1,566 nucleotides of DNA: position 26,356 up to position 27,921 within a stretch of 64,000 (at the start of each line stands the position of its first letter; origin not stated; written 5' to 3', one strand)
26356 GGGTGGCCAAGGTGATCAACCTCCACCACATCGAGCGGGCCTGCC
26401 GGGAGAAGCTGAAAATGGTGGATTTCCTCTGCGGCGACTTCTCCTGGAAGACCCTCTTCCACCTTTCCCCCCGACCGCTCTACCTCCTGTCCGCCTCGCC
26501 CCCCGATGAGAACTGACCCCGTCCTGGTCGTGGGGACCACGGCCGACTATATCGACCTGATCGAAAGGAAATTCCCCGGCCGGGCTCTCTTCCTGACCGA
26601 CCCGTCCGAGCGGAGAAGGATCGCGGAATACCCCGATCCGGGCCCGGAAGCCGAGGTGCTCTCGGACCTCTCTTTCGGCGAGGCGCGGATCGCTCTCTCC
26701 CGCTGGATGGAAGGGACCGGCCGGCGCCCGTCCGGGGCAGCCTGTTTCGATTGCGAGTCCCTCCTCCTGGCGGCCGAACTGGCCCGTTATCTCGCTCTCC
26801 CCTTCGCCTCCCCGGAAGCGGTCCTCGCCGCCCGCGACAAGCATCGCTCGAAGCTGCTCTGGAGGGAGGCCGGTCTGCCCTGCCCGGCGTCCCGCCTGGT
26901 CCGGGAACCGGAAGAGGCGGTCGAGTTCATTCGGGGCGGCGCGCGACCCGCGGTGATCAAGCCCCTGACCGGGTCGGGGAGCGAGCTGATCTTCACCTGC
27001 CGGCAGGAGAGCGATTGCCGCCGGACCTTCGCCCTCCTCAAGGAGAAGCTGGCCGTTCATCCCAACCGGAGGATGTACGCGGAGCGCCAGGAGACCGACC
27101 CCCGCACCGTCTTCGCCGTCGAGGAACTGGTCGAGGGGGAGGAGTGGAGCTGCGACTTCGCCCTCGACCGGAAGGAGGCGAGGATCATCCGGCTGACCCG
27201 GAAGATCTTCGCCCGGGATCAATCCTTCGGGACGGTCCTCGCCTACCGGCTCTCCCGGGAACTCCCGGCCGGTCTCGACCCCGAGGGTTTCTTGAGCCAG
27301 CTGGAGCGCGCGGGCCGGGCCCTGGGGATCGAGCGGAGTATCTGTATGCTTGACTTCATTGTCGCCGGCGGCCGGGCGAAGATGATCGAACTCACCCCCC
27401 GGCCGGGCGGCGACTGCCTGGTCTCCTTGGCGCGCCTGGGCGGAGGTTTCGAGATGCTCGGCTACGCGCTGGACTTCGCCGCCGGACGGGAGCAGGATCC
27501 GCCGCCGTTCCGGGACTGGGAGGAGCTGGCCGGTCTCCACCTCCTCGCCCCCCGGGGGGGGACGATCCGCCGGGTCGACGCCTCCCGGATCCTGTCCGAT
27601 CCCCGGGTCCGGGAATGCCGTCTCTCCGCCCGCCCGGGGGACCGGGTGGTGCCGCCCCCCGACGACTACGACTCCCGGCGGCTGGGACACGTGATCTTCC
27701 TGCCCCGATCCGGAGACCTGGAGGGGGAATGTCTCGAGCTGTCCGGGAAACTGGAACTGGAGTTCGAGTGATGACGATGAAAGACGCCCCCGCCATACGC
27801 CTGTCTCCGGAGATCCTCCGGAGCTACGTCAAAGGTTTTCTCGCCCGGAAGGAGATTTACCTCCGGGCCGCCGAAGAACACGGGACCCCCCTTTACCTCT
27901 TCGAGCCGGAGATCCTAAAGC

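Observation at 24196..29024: TetR-gated four-gene operon combining two different decarboxylases, an ATP-grasp ligase and a FemAB/CelD-like GNAT, a candidate novel amine/amide biosynthetic module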

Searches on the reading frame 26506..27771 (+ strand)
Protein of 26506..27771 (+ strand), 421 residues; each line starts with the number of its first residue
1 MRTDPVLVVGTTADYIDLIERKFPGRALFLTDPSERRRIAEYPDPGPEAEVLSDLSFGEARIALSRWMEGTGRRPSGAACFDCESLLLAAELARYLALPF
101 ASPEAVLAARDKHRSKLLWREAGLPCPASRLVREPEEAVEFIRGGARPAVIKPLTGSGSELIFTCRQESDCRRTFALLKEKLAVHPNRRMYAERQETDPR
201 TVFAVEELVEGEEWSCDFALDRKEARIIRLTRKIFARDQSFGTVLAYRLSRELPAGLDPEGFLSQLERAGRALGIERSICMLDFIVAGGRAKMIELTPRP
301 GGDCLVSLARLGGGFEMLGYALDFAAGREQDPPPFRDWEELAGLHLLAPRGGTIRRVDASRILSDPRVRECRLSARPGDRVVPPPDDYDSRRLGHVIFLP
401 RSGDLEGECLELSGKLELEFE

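Call 3: search_protein_families(library=pfam, proteins=[window:26506-27771:+], max_evalue=0.01)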
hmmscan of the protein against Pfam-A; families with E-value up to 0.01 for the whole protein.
window:26506-27771:+ (421 aa): 4 families
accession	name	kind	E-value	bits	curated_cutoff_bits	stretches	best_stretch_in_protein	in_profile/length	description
PF13535.11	ATP-grasp_4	-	9.1e-13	48.6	27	1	148-304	4-156/160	ATP-grasp domain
PF18603.7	LAL_C2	-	4.2e-08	33.8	29.4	1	346-398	3-54/78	L-amino acid ligase C-terminal domain 2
PF02655.19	ATP-grasp_3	-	2.2e-05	25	23.2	1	110-302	2-159/160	ATP-grasp domain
PF08443.16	RimK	-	5.9e-05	23.2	21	1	109-184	1-78/188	RimK-like ATP-grasp domain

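Call 4: search_protein_families(library=ncbifam, proteins=[window:26506-27771:+], max_evalue=0.01)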
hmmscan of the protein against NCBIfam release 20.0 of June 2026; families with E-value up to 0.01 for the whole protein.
window:26506-27771:+ (421 aa): 12 families
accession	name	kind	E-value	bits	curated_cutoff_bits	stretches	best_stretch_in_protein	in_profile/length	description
NF002563.0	PRK02186.1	subfamily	9.9e-23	80.3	625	1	89-385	85-362/890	argininosuccinate lyase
TIGR00768.1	rimK_fam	subfamily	1.2e-08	34.6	143.4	1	101-180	77-156/276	RimK family alpha-L-glutamate ligase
NF005543.0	PRK07206.1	subfamily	3e-06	26.2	302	1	86-181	82-181/416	hypothetical protein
NF040720.1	MptN_Meth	equivalog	5.8e-06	25.6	350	1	102-180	92-169/291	tetrahydromethanopterin:alpha-L-glutamate ligase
TIGR02068.2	cya_phycin_syn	equivalog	8.8e-06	24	850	1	105-181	207-284/862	cyanophycin synthetase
NF010623.0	PRK14016.1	subfamily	8.9e-06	24.1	877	1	106-177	209-281/871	cyanophycin synthetase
NF009404.0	PRK12767.1-3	equivalog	1.4e-05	24.2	316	1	101-232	101-226/344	carbamoyl phosphate synthase-like protein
TIGR02144.1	LysX_arch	equivalog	2.6e-05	23.5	275.6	1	102-171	78-147/281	lysine biosynthesis protein LysX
NF002378.0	PRK01372.1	subfamily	8e-05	21.5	243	1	108-231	97-200/305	D-alanine--D-alanine ligase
NF009402.0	PRK12767.1-1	equivalog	0.00023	20.1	218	1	98-175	102-177/329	carbamoyl phosphate synthase-like protein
NF004680.0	PRK06019.1-6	equivalog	0.00053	18.8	327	1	102-183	107-190/405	5-(carboxyamino)imidazole ribonucleotide synthase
NF009405.0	PRK12767.1-4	equivalog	0.0032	16.5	390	1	100-175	101-173/320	carbamoyl phosphate synthase-like protein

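Call 19: search_solved_structures(query=window:26506-27768:+, max_evalue=0.01)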
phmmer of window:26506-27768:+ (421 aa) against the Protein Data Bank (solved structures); distinct sequences matched with E-value up to 0.01: 7.
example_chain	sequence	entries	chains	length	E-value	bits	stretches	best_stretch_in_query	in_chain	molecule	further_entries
3vpd_A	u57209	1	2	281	2.9e-06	29.5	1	85-181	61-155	Ribosomal protein S6 modification protein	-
1uc8_A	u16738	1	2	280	7.7e-06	28.1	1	84-165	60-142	lysine biosynthesis enzyme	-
1uc9_A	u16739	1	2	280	1.5e-05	27.2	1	84-163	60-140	lysine biosynthesis enzyme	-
4dim_A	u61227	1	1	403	0.00025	23.1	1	101-322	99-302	Phosphoribosylglycinamide synthetase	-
8hz5_A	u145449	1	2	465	0.0035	19.4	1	101-201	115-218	Biotin carboxylase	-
7lgn_A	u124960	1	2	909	0.0066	18.5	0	104-177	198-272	Cyanophycin synthase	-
30vh_A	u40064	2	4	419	0.0081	18.2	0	84-177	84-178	L-amino acid ligase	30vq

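Call 55: find_homologous_proteins(query=window:26506-27768:+, max_evalue=0.001)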
Query window:26506-27768:+ (421 aa): 1177 proteins with E <= 0.001 among 8000 candidates; the best 120 are listed.
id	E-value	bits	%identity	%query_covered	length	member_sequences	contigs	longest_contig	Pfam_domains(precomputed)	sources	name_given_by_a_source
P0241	6.1e-278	939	100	100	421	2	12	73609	PF13535.12,PF02655.20,PF18603.8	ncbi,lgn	-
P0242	1.0e-231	787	84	100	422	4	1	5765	PF13535.12,PF02655.20,PF18603.8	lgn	-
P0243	1.5e-216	737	80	100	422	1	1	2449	PF13535.12,PF02655.20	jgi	jgi:hypothetical protein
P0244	5.7e-214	729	79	100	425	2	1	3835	PF13535.12,PF18603.8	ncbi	-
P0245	2.4e-207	707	77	100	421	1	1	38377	PF13535.12,PF02655.20,PF18603.8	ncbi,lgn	-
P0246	1.4e-204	698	76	100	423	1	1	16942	PF13535.12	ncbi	-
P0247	9.8e-204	695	76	100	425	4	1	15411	PF13535.12,PF18603.8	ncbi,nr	ncbi:MAG: ATP-grasp domain-containing protein [Candidatus Erginobacter occultus]|nr:ATP-grasp domain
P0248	4.2e-202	690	76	100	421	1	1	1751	PF13535.12,PF18603.8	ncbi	-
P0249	1.8e-200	684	76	100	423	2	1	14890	PF13535.12,PF18603.8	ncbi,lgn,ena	-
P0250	8.2e-198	675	74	100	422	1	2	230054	PF13535.12,PF18603.8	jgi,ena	-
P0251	1.6e-186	638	68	100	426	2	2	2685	PF13535.12,PF08443.17,PF02655.20,PF18603.8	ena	-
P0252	9.5e-183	626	68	100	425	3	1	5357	PF13535.12,PF08443.17,PF18603.8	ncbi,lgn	-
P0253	1.4e-180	619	69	100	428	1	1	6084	PF13535.12,PF18603.8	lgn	-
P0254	1.5e-157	543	61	99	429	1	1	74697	PF13535.12,PF02655.20,PF18603.8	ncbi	ncbi:MAG: ATP-grasp domain-containing protein [PVC group bacterium]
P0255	2.4e-150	519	58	100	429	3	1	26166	PF13535.12,PF02655.20,PF18603.8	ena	-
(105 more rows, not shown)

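Call 57: list_cluster_members(proteins=[P0241])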
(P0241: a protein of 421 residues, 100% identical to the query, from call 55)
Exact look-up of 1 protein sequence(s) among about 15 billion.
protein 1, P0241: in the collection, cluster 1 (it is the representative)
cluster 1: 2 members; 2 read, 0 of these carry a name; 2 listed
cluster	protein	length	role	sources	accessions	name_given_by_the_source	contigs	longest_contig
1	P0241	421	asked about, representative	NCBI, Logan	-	-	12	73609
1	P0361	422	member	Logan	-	-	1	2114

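Call 60: find_encoding_contigs(protein=P0241, flank=10000, max_places=2)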
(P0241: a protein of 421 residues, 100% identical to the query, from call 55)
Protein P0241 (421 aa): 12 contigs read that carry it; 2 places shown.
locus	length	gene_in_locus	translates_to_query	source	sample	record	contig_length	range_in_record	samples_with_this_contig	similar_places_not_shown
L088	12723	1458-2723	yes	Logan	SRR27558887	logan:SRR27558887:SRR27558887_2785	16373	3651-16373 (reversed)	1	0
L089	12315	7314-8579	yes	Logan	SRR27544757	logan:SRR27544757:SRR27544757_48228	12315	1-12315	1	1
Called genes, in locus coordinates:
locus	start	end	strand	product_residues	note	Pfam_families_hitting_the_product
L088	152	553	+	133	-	PF02675:AdoMet_dc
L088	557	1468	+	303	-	PF13480:Acetyltransf_6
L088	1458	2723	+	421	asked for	PF02655:ATP-grasp_3 (faint), PF13535:ATP-grasp_4, PF18603:LAL_C2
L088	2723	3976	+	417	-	PF02784:Orn_Arg_deC_N, PF00278:Orn_DAP_Arg_deC (weak)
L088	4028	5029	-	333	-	-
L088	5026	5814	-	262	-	PF00561:Abhydrolase_1, PF00975:Thioesterase (faint), PF12146:Hydrolase_4 (weak), PF12697:Abhydrolase_6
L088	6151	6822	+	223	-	PF10677:DUF2490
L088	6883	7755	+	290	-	PF12849:PBP_like_2, PF13531:SBP_bac_11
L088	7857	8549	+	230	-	-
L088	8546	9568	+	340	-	PF00005:ABC_tran, PF13304:AAA_21 (weak), PF03459:TOBE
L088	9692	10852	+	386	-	-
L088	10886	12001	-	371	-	PF00890:FAD_binding_2 (faint), PF01134:GIDA (faint), PF01266:DAO (faint), PF01494:FAD_binding_3, PF07992:Pyr_redox_2 (weak), PF12831:FAD_oxidored (weak), PF13450:NAD_binding_8 (weak)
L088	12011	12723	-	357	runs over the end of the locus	PF19040:SGNH (faint), PF00657:Lipase_GDSL (weak), PF13472:Lipase_GDSL_2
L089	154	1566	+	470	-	PF02366:PMT (weak), PF13231:PMT_2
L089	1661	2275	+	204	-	-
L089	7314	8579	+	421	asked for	PF02655:ATP-grasp_3 (faint), PF13535:ATP-grasp_4, PF18603:LAL_C2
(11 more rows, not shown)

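Call 64: predict_structure(alignment_id=A3)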
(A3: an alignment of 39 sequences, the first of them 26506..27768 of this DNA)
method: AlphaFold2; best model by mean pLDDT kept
length: 421 residues; sequences in the alignment: 39
mean_pLDDT: 92.1   pTM: 0.90
mean pLDDT of the five models: 92.1, 92.1, 92.0, 91.8, 90.5
residues with pLDDT >= 90: 326; 70-90: 85; 50-70: 8; < 50: 2
segments of 3 or more residues with pLDDT < 50: none
pLDDT, mean of each block of 10 residues (from residue 1): 83 91 95 79 89 95 97 95 93 97 96 96 96 97 88 79 93 95 86 80 94 96 90 91 93 93 96 96 93 95 88 92 91 88 95 97 98 93 84 95 94 97 93
secondary structure, 60 per line:
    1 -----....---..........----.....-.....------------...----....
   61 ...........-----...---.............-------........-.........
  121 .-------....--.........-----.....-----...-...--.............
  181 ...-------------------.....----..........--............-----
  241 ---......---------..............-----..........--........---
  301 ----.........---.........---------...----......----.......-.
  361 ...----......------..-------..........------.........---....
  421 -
elements in order: E6-9 H13-22 E27-31 H33-37 E50-52 H57-71 E77-79 H83-95 H103-110 H112-121 E129-132 H135-143 E149-153 E163-165 H168-183 E203-207 E212-221 E224-235 E244-249 H259-272 E278-287 E290-297 H305-313 H317-325 E342-347 E352-358 H360-363 E368-373 E392-398 H405-413 E417-420

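Call 66: fold_search(model_id=the predicted structure, library=pdb)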
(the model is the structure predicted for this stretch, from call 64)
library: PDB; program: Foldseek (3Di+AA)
matches with E <= 10: 1321; with E <= 0.001: 604
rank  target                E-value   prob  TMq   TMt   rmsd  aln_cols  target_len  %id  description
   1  3vot_B                6.2e-24  1.00  0.77  0.81   3.8       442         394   15  Crystal structure of L-amino acid ligase from Bacillus licheniformis (released 2012-11-07)
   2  3vot_A                1.0e-23  1.00  0.80  0.82   3.9       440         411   16  Crystal structure of L-amino acid ligase from Bacillus licheniformis (released 2012-11-07)
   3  4dim                  2.6e-23  1.00  0.63  0.67   6.5       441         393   14  Crystal structure of phosphoribosylglycinamide synthetase from Anaerococcus prevotii (released 2012-02-29)
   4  4wd3_A                3.9e-23  1.00  0.67  0.72   5.7       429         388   15  Crystal structure of an L-amino acid ligase RizA (released 2015-09-09)
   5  3vmm                  1.3e-20  1.00  0.73  0.66   5.0       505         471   14  Crystal structure of BacD, an L-amino acid dipeptide ligase from Bacillus subtilis (released 2012-04-11)
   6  3wo1                  4.8e-20  1.00  0.73  0.66   5.0       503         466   15  Crystal structure of Trp332Ala mutant YwfE, an L-amino acid ligase, with bound ADP-Mg-Ala (released 2014-05-14)
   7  3wnz                  9.2e-20  1.00  0.73  0.67   5.0       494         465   14  Crystal structure of Bacillus subtilis YwfE, an L-amino acid ligase, with bound ADP-Mg-Pi (released 2014-05-14)
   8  8zux_A                3.4e-19  1.00  0.66  0.49   5.7       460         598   14  Structure of G668R-hPCC (released 2025-11-19)
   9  7ybu_A                4.3e-19  1.00  0.54  0.37  10.2       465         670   15  Human propionyl-coenzyme A carboxylase (released 2023-07-05)
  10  7zz3_C                5.1e-19  1.00  0.66  0.30   5.3       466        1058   14  Cryo-EM structure of "BC react" conformation of Lactococcus lactis pyruvate carboxylase with acetyl-CoA (released 2022-10-12)
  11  8zuy_A                6.4e-19  1.00  0.66  0.44   5.7       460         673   13  Structure of M695D-hPCC (released 2025-11-19)
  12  9yx2_A                6.4e-19  1.00  0.62  0.46   6.0       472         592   14  Structure of the long chain acyl-CoA carboxylase complex from Mycobacterium smegmatis with ATP, bicarbonate, and propi (released 2025-11-26)
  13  5vyz_D                7.2e-19  1.00  0.66  0.28   5.4       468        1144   14  Crystal structure of Lactococcus lactis pyruvate carboxylase in complex with cyclic-di-AMP (released 2017-08-16)
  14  9yx2_B                8.1e-19  1.00  0.62  0.56   6.1       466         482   13  Structure of the long chain acyl-CoA carboxylase complex from Mycobacterium smegmatis with ATP, bicarbonate, and propi (released 2025-11-26)
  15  7zz4                  1.3e-18  1.00  0.67  0.61   5.3       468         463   13  Cryo-EM structure of "BC closed" conformation of Lactococcus lactis pyruvate carboxylase with acetyl-CoA (released 2022-10-12)
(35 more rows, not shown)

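Call 70: search_protein_families(library=padloc, proteins=[window:26506-27768:+], max_evalue=0.01)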
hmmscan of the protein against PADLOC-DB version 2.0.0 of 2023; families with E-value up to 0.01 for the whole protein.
window:26506-27768:+ (421 aa): 0 families

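Call 71: search_protein_families(library=phrogs, proteins=[window:26506-27768:+], max_evalue=0.001)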
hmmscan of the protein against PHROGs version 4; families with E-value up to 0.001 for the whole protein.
window:26506-27768:+ (421 aa): 0 families

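Call 76: search_solved_structures(query=A3, max_evalue=0.001, show_alignments=1)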
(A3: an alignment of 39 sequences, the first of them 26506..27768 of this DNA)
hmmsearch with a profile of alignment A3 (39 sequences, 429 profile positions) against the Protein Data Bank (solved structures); distinct sequences matched with E-value up to 0.001: 34.
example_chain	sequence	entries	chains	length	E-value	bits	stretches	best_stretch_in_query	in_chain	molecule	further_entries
4dim_A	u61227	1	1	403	5.9e-22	81.1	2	200-419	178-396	Phosphoribosylglycinamide synthetase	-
3vot_A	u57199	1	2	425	5.4e-14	54.9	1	77-423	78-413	L-amino acid ligase, BL00235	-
3vpd_A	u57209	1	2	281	2.6e-10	42.8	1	89-210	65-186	Ribosomal protein S6 modification protein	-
1uc8_A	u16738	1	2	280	1.1e-08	37.4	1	89-202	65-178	lysine biosynthesis enzyme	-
1uc9_A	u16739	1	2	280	1.7e-08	36.7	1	89-163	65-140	lysine biosynthesis enzyme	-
8evy_B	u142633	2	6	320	4.8e-08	35.3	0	105-155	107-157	D-alanine--D-alanine ligase B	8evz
7lgm_A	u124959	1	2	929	1.5e-07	33.7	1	102-177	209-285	Cyanophycin synthase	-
3ouu_A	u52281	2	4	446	9.4e-07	31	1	97-337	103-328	Biotin carboxylase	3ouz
30vh_A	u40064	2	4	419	1e-06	30.9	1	88-184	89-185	L-amino acid ligase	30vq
1ulz_A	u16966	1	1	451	1.9e-06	30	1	93-181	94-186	pyruvate carboxylase n-terminal domain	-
2yrw_A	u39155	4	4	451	3.8e-06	29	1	92-304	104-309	Phosphoribosylglycinamide synthetase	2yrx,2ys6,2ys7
7lgn_A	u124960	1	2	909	7e-06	28.1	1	101-174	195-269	Cyanophycin synthase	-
3n6r_A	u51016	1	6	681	1.1e-05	27.5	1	101-240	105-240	Propionyl-CoA carboxylase, alpha subunit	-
4eg0_A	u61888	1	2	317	2.3e-05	26.5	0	111-174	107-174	D-alanine--D-alanine ligase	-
3wo1_A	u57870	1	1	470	2.3e-05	26.4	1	91-328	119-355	Alanine-anticapsin ligase BacD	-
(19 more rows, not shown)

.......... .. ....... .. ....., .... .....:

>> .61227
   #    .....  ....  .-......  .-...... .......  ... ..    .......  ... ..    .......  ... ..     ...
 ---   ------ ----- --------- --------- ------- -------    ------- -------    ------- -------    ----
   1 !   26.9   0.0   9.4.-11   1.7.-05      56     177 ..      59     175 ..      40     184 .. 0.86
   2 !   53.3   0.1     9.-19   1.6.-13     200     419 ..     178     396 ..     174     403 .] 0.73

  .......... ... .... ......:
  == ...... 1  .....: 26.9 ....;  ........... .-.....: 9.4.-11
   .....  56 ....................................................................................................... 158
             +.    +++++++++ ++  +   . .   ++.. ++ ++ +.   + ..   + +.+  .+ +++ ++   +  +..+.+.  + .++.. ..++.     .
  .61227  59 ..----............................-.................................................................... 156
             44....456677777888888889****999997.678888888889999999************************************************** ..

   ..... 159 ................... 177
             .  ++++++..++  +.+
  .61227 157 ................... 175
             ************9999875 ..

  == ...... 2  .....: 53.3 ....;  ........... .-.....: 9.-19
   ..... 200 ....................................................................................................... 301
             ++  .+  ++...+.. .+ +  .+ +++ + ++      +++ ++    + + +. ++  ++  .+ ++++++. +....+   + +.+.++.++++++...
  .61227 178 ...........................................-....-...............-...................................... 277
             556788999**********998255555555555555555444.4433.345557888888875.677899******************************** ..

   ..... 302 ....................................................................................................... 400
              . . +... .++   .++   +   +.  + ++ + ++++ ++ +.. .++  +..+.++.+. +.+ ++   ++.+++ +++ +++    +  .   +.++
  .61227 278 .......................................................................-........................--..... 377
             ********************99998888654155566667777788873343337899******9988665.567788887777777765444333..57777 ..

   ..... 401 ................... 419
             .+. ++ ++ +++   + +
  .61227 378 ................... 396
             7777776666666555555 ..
